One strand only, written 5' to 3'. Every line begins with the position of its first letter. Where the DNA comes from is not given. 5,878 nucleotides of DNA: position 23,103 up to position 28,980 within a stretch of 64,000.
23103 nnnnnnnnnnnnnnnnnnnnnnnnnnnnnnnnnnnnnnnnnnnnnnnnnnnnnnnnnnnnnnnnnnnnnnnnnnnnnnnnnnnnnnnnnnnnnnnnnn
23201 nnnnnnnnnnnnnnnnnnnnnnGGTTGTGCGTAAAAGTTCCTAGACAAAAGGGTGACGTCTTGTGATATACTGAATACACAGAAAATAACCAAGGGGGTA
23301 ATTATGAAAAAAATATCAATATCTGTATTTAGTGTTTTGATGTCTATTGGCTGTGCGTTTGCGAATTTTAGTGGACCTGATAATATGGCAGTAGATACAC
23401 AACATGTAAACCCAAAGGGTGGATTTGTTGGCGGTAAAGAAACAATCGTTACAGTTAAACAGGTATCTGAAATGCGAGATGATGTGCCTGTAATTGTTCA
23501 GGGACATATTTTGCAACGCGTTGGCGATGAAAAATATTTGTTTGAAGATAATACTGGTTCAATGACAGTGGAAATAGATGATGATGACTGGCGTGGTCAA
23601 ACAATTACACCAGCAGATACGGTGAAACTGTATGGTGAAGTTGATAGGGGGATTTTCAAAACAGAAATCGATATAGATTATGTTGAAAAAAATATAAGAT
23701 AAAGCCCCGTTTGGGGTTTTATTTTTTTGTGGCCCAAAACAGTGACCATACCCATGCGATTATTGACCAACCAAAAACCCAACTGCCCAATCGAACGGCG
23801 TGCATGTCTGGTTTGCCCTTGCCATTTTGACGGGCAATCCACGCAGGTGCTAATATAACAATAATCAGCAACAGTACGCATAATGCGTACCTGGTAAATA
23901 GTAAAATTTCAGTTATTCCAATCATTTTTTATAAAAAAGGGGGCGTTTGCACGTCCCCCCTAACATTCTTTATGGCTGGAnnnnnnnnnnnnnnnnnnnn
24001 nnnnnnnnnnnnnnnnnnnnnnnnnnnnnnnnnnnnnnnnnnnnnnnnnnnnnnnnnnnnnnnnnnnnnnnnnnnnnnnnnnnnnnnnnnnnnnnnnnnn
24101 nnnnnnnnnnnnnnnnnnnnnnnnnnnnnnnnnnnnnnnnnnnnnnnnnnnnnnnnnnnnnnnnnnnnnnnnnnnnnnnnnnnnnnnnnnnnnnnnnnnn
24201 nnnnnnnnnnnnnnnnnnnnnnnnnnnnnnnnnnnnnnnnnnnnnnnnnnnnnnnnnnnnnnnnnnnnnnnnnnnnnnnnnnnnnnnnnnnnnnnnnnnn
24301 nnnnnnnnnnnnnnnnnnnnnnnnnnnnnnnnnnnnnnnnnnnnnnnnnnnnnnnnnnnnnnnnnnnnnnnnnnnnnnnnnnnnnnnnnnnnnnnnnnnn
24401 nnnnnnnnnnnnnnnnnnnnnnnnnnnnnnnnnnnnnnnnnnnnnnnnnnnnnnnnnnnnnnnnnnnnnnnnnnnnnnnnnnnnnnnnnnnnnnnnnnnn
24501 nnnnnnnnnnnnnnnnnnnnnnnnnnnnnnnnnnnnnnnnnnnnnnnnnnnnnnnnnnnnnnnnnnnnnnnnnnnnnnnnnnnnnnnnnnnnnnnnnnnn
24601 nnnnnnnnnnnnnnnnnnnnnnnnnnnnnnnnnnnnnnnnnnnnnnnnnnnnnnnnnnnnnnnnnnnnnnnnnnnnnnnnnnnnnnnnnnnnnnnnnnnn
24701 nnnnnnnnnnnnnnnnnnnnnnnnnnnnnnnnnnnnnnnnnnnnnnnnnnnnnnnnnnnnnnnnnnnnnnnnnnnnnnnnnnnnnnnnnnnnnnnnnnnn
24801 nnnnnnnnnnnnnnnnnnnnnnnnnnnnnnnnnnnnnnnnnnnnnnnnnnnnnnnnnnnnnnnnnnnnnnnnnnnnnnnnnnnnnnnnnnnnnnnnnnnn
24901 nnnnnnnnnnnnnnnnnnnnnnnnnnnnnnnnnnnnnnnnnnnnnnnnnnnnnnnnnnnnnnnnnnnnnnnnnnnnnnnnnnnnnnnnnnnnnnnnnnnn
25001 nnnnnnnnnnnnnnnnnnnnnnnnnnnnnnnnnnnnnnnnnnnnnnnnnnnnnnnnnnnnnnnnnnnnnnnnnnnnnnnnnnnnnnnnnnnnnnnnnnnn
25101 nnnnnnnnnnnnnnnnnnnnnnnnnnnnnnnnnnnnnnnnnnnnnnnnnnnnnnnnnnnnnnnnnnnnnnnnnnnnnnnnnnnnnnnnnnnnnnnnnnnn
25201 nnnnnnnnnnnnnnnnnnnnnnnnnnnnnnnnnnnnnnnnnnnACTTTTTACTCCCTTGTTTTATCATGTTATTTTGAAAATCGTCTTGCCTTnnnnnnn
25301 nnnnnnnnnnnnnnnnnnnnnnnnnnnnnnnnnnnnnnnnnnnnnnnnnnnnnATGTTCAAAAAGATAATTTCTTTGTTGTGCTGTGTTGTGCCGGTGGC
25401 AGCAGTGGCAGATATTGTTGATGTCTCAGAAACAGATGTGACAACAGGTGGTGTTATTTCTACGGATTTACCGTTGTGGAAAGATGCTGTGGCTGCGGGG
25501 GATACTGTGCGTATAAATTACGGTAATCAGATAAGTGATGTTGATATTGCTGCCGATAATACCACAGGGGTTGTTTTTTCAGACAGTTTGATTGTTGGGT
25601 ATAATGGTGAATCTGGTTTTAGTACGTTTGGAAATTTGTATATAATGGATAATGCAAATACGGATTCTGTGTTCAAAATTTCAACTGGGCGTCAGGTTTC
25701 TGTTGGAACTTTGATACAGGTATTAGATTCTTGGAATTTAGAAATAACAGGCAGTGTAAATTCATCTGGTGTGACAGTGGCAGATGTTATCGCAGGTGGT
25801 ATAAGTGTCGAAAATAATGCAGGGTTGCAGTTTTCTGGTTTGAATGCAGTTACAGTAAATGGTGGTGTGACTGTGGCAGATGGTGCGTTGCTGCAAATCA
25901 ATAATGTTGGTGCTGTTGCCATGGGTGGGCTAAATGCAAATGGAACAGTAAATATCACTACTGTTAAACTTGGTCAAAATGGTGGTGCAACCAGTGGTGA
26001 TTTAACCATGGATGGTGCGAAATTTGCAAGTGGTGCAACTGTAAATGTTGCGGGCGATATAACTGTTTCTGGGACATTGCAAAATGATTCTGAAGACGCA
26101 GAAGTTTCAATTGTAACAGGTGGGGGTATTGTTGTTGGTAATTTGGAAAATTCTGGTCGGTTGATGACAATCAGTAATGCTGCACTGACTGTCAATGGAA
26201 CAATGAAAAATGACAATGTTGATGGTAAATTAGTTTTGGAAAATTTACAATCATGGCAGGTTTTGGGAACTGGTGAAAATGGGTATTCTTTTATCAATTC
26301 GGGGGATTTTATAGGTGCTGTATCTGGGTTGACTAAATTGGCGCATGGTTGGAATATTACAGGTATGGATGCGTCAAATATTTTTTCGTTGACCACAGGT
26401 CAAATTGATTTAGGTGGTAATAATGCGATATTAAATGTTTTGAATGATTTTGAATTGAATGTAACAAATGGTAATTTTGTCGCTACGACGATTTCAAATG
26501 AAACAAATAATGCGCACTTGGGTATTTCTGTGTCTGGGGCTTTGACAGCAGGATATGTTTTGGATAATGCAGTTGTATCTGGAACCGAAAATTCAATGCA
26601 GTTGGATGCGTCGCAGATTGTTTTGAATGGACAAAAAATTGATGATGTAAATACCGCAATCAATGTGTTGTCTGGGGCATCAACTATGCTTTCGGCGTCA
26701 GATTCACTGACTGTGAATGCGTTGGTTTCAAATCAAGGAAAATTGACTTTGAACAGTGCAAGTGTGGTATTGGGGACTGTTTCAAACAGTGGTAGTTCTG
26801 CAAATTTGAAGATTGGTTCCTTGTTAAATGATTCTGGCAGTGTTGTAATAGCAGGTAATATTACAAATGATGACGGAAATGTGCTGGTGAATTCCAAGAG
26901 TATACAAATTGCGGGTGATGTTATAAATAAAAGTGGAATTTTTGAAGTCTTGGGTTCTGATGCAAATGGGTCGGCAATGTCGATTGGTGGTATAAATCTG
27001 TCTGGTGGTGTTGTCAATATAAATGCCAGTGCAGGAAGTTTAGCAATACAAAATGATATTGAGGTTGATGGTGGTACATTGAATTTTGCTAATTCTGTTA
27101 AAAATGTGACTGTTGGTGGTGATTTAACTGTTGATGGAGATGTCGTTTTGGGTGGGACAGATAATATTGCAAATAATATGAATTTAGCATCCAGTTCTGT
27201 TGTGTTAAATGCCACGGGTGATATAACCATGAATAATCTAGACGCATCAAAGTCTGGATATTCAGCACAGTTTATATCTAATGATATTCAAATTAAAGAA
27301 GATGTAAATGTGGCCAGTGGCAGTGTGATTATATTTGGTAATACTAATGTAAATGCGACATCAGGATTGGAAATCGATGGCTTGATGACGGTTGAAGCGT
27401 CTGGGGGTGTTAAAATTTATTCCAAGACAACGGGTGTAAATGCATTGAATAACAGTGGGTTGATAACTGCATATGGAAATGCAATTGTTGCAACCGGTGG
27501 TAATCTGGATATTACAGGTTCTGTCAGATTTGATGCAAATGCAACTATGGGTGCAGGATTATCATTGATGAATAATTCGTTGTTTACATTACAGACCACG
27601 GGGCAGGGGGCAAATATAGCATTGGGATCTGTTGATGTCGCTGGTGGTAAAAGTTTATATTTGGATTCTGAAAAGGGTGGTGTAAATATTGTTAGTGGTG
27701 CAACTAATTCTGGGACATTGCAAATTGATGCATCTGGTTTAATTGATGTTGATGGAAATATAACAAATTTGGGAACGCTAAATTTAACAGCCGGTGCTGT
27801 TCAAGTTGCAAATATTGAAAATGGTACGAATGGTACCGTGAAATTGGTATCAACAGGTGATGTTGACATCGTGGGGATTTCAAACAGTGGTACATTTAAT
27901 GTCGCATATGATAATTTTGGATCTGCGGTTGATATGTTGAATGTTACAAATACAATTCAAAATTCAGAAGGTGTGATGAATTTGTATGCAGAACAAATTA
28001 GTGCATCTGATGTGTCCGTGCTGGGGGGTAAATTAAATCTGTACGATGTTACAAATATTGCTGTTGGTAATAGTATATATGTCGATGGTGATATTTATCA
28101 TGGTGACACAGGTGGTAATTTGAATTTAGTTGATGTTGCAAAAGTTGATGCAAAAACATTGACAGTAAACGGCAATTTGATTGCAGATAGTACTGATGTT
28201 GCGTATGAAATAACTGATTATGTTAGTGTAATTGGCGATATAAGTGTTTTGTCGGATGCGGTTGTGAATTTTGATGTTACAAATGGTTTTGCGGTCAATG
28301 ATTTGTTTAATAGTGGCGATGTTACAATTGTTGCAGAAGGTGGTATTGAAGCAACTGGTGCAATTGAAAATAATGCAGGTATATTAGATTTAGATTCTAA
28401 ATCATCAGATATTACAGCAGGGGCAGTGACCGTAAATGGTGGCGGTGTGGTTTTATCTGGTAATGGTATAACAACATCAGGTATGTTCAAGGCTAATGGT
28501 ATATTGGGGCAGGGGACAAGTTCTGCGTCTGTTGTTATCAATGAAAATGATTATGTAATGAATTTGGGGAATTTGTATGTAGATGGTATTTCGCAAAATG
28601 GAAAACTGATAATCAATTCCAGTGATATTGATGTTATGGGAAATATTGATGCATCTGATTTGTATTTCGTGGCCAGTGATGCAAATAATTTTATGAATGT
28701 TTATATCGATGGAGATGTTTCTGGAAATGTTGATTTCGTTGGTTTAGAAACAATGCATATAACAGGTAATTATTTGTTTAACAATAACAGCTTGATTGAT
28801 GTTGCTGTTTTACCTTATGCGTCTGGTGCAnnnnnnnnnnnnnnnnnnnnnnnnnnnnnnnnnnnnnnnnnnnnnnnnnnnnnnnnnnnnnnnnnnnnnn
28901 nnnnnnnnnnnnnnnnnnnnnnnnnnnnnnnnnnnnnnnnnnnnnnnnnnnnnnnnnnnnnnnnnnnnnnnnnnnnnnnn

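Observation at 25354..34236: Adjacent giant autotransporter and Chlamydia-Pmp-like GGAI/FxxN autotransporter in a non-chlamydial background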

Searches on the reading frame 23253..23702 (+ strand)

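Call 52: search_protein_families(library=pfam, proteins=[window:23253-23702:+], max_evalue=0.01)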
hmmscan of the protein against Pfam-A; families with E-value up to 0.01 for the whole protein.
window:23253-23702:+ (149 aa): 1 family
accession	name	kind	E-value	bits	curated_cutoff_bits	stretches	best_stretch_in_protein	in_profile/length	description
PF04076.19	BOF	-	2.1e-27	95.7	25.8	1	52-146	9-103/103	Bacterial OB fold (BOF) protein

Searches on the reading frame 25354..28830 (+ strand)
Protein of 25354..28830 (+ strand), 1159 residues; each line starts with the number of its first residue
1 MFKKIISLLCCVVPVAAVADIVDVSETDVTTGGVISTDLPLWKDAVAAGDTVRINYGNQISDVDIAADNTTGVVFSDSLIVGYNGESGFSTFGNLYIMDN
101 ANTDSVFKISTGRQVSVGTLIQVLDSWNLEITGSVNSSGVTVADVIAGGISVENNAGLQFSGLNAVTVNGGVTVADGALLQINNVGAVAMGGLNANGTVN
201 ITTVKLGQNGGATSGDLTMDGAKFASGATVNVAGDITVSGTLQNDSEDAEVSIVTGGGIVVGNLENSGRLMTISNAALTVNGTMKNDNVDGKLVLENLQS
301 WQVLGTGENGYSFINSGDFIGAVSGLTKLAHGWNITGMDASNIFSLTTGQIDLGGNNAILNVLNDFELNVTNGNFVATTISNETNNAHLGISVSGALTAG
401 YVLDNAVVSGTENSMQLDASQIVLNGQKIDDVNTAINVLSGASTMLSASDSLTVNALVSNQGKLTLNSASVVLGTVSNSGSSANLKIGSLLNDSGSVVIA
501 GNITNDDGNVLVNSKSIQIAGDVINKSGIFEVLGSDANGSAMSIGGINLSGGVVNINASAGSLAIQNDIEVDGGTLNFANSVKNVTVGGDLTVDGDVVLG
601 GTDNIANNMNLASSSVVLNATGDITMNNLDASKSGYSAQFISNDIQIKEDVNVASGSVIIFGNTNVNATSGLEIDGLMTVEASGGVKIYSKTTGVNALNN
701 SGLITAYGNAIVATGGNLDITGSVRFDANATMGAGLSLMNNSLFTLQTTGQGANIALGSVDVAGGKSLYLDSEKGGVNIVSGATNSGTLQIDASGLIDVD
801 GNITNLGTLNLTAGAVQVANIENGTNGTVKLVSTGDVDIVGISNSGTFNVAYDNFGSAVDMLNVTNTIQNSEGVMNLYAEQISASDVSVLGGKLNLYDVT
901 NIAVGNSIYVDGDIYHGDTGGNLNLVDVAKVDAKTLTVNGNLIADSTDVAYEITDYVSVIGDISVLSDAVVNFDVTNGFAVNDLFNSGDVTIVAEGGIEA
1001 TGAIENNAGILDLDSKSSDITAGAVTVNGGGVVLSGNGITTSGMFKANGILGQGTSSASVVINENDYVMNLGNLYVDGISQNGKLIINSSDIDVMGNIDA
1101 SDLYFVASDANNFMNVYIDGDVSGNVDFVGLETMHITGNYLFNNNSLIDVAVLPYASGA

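Call 69: predict_structure(alignment_id=A2)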
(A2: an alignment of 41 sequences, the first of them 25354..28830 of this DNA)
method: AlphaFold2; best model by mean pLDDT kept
length: 1159 residues; sequences in the alignment: 41
mean_pLDDT: 91.7   pTM: 0.67
mean pLDDT of the five models: 91.7, 91.2, 90.5, 90.0, 89.9
residues with pLDDT >= 90: 951; 70-90: 159; 50-70: 24; < 50: 25
segments of 3 or more residues with pLDDT < 50: 1-5, 7-19, 1155-1159
pLDDT, mean of each block of 10 residues (from residue 1): 43 46 91 89 89 93 76 91 85 91 93 91 96 77 90 96 93 96 94 96 77 87 95 96 95 96 96 97 95 97 93 97 97 94 97 95 96 96 94 97 90 92 93 94 95 96 95 96 92 87 96 93 96 79 94 92 94 95 94 95 90 95 95 93 94 95 73 95 93 94 93 96 86 88 94 95 96 96 96 96 97 96 96 95 97 85 96 95 97 94 96 92 94 97 92 97 95 96 97 96 96 95 95 95 94 89 94 94 93 94 87 88 89 88 81 52
secondary structure, 60 per line:
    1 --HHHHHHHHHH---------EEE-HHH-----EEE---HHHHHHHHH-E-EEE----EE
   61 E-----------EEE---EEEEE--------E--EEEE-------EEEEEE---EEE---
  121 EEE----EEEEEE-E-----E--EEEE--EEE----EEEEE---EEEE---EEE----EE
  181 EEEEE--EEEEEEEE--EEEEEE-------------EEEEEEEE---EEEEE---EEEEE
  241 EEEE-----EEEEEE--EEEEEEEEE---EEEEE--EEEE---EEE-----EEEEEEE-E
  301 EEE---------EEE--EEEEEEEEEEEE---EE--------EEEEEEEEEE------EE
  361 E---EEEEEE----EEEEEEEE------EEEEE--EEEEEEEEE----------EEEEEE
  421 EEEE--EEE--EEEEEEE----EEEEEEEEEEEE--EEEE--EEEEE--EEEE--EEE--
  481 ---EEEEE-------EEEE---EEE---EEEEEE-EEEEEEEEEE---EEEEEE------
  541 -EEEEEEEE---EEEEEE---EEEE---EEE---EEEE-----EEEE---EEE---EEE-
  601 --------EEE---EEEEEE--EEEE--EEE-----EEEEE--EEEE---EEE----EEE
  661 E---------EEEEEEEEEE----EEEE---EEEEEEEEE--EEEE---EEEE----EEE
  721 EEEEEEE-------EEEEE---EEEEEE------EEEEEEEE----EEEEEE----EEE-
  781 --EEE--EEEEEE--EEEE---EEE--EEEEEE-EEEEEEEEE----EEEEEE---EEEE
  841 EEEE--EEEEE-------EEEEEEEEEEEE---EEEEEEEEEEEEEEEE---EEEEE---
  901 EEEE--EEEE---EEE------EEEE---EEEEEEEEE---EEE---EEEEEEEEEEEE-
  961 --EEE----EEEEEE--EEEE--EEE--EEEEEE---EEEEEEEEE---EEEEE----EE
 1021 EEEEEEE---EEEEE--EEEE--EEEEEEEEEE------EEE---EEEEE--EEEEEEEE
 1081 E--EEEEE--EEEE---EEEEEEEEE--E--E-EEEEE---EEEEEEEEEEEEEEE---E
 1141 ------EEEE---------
elements in order (helices of 4 or more, strands of 3 or more residues): H3-12 E22-24 E34-36 H40-48 E52-54 E59-61 E73-75 E79-83 E95-98 E106-111 E115-117 E121-123 E128-133 E144-147 E150-152 E157-161 E165-168 E172-174 E179-185 E188-195 E198-203 E217-224 E228-232 E236-244 E250-255 E258-266 E270-274 E277-280 E284-286 E292-298 E300-303 E313-315 E318-329 E343-352 E359-361 E365-370 E375-382 E389-393 E396-404 E415-424 E427-429 E432-438 E443-454 E457-460 E463-467 E470-473 E476-478 E484-488 E496-499 E503-505 E509-514 E516-525 E529-534 E542-549 E553-558 E562-565 E569-571 E575-578 E584-587 E591-593 E597-599 E609-611 E615-620 E623-626 E629-631 E637-641 E644-647 E651-653 E658-661 E671-680 E685-688 E692-700 E703-706 E710-713 E718-727 E735-739 E743-748 E755-762 E767-772 E777-779 E783-785 E788-793 E796-799 E803-805 E808-813 E815-823 E828-833 E837-844 E847-851 E859-870 E874-889 E893-897 E901-904 E907-910 E914-916 E923-926 E930-938 E942-944 E948-959 E963-965 E970-975 E978-981 E984-986 E989-994 E998-1006 E1010-1014 E1019-1027 E1031-1035 E1038-1041 E1044-1053 E1060-1062 E1066-1070 E1073-1081 E1084-1088 E1091-1094 E1098-1106 E1114-1118 E1122-1136 E1147-1150

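Call 71: fold_search(model_id=the predicted structure, library=pdb)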
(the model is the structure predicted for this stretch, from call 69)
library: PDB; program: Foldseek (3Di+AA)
matches with E <= 10: 36; with E <= 0.001: 1
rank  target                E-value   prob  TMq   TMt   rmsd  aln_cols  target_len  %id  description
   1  8vbb_A                3.2e-04  0.85  0.17  0.18  25.3      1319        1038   13  The secreted adhesin EtpA of Enterotoxigenic Escherichia coli in complex with the mouse mAb 1G05 (released 2024-09-04)
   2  4rm6                  2.0e-02  0.08  0.08  0.09  31.0      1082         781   12  Crystal structure of Hemopexin Binding Protein (released 2016-05-18)
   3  4rt6_A                6.2e-02  0.07  0.08  0.11  36.1      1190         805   12  Structure of a complex between hemopexin and hemopexin binding protein (released 2016-05-18)
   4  6p5t_D                2.9e-01  0.06  0.09  0.12  39.9      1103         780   13  Surface-layer (S-layer) RsaA protein from Caulobacter crescentus bound to strontium and iodide (released 2020-01-15)
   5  6p5t_A                3.8e-01  0.06  0.10  0.14  38.7      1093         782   13  Surface-layer (S-layer) RsaA protein from Caulobacter crescentus bound to strontium and iodide (released 2020-01-15)
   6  6p5t_B                4.1e-01  0.06  0.11  0.14  38.9      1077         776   12  Surface-layer (S-layer) RsaA protein from Caulobacter crescentus bound to strontium and iodide (released 2020-01-15)
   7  7jvi_A                5.1e-01  0.11  0.11  0.20  14.5       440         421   12  Crystal structure of a beta-helix domain retrieved from capybara gut metagenome (released 2021-09-08)
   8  4wa0                  1.1e+00  0.07  0.07  0.18  31.5       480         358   12  The structure of a possible adhesin C-terminal domain from Caldicellulosiruptor kronotskyensis (released 2015-03-04)
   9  4ow2_A                1.3e+00  0.04  0.09  0.16  18.5       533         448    9  YopM from Yersinia enterocolitica WA-314 (released 2015-03-04)
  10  6p5t_C                2.8e+00  0.02  0.10  0.14  32.9       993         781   13  Surface-layer (S-layer) RsaA protein from Caulobacter crescentus bound to strontium and iodide (released 2020-01-15)
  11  6n2b_B                3.1e+00  0.04  0.07  0.18  27.3       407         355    9  The Crystal Structure of Caldicellulosiruptor kristjanssonii Tapirin C-terminal domain (released 2018-12-19)
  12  4xgo_A                3.3e+00  0.02  0.08  0.15  14.2       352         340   12  Crystal structure of leucine-rich repeat domain of APL1B (released 2015-04-01)
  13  3p4g_C                3.6e+00  0.02  0.07  0.16  15.1       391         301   12  X-ray crystal structure of a hyperactive, Ca2+-dependent, beta-helical antifreeze protein from an Antarctic bacterium (released 2011-04-27)
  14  6z7p_A                3.6e+00  0.02  0.11  0.12  36.5      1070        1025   12  Composite model of the Caulobacter crescentus S-layer bound to the O-antigen of lipopolysaccharide (released 2020-07-15)
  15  6ody_A                3.7e+00  0.01  0.08  0.11  21.4       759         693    7  Cryo-EM structure of Helicobacter pylori VacA hexamer (released 2019-09-25)
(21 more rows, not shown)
